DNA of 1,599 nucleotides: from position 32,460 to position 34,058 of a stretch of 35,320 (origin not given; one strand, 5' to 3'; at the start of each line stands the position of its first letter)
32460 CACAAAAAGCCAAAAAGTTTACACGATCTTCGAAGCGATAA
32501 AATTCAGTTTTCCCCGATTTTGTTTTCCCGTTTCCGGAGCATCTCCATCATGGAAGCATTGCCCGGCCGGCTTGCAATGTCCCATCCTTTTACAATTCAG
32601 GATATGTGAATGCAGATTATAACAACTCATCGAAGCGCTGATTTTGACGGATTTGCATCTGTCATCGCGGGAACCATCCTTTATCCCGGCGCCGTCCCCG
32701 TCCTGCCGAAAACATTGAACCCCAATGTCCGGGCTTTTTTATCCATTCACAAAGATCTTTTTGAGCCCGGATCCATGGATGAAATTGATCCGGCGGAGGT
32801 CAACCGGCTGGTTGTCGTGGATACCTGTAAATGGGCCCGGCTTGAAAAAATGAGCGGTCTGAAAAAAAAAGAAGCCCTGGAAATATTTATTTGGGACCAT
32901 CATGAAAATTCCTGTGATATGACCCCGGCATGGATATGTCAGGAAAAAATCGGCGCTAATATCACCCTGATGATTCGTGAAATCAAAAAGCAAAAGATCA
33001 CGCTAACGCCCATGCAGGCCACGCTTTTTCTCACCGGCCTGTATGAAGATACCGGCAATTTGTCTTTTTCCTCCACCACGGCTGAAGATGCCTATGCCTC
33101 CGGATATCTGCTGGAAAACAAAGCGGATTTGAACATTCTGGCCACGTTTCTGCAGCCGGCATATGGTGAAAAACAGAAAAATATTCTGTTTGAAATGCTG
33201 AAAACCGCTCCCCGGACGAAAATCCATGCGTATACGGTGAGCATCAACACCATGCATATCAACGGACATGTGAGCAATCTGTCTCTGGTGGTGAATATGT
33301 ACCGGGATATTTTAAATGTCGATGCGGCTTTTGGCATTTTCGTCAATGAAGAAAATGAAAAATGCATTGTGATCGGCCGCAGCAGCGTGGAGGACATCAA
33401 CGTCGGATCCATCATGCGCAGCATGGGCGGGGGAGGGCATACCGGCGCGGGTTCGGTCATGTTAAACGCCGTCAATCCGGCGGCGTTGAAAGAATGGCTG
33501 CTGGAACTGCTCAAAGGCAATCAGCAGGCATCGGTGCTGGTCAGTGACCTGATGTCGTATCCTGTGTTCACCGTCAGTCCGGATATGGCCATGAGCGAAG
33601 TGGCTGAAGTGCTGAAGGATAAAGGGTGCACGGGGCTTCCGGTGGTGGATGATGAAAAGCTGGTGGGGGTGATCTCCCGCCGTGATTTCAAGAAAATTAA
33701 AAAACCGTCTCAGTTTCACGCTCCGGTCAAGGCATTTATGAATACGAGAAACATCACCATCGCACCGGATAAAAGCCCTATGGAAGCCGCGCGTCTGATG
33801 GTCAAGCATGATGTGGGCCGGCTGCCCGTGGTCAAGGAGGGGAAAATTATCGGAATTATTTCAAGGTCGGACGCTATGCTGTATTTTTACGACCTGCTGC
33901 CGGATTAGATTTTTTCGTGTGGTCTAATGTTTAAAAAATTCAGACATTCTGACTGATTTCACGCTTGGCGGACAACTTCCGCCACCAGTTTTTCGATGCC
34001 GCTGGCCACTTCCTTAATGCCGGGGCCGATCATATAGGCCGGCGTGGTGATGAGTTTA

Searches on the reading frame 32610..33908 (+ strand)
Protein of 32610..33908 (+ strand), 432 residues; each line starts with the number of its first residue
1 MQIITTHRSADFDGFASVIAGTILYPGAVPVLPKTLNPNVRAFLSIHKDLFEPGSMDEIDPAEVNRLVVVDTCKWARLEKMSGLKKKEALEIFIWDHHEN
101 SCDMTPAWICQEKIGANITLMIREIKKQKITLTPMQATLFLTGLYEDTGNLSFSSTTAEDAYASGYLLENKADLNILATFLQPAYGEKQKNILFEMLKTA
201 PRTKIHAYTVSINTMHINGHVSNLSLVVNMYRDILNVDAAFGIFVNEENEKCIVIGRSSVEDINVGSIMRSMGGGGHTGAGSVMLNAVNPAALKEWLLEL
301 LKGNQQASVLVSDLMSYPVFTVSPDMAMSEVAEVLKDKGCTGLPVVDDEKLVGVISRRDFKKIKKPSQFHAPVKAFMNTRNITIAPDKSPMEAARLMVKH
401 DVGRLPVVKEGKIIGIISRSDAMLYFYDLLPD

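Call 68: search_protein_families(library=pfam, proteins=[window:32610-33908:+], max_evalue=0.00001)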
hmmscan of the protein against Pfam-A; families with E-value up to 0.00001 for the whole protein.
window:32610-33908:+ (432 aa): 3 families
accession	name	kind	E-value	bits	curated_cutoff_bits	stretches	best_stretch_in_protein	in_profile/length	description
PF00571.33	CBS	-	5.6e-31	107.1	24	2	311-362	1-53/57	CBS domain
PF02272.25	DHHA1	-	4.7e-08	33.9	25.9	1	213-287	7-85/102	DHHA1 domain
PF01368.27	DHH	-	4.7e-07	30.6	28.1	1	3-143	3-124/125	DHH family, N-terminal domain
